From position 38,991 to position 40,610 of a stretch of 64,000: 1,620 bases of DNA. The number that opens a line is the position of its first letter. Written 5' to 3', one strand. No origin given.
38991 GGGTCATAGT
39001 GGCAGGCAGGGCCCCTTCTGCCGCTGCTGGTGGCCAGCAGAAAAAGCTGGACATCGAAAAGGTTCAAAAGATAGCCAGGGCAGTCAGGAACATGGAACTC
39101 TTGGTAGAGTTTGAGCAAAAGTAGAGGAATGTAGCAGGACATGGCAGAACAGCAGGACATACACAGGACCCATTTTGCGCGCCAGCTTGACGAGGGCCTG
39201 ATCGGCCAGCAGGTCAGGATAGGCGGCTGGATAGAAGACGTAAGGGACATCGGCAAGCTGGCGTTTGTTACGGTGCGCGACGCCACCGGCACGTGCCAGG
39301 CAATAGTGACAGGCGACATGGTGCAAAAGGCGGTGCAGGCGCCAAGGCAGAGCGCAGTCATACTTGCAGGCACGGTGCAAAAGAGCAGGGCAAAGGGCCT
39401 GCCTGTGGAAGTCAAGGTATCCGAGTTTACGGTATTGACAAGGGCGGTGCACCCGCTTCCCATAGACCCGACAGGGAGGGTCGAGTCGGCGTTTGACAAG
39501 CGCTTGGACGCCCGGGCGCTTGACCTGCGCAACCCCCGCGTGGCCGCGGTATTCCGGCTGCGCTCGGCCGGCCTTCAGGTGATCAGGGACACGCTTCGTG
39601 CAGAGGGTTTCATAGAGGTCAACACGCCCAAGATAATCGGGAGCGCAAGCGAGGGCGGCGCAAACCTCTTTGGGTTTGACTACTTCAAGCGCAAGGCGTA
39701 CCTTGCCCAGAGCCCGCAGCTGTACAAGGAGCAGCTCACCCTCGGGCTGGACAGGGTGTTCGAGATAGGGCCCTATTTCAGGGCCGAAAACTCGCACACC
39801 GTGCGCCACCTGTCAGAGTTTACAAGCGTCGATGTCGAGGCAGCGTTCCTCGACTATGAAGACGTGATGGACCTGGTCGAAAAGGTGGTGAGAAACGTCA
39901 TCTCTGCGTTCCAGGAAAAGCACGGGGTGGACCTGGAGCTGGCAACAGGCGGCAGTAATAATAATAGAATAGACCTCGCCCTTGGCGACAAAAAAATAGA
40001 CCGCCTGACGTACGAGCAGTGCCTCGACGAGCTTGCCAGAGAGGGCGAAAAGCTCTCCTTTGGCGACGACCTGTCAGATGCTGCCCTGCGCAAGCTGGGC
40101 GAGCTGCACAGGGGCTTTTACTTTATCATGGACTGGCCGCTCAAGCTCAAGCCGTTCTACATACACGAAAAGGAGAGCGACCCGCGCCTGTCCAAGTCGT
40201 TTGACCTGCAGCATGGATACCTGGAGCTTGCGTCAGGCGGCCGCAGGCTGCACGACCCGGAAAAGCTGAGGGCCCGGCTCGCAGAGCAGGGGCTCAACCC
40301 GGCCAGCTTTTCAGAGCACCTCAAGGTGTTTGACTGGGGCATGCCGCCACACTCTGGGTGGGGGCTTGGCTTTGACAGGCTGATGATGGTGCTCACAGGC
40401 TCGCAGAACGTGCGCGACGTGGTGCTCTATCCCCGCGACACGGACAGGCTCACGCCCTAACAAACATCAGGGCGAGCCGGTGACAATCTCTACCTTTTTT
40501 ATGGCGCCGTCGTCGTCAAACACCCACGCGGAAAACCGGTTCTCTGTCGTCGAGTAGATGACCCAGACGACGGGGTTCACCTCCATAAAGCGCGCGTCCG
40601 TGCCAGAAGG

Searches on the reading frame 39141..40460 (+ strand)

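Call 61: search_protein_families(library=pfam, proteins=[window:39141-40460:+], max_evalue=0.00001)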
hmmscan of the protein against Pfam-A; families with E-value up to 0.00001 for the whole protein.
window:39141-40460:+ (439 aa): 2 families
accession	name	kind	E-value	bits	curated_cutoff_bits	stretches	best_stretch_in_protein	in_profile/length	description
PF00152.25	tRNA-synt_2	-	1.2e-83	281.2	25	1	119-433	3-307/308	tRNA synthetases class II (D, K and N)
PF01336.31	tRNA_anti-codon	-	6.9e-11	42.4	27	1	25-99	1-75/75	OB-fold nucleic acid binding domain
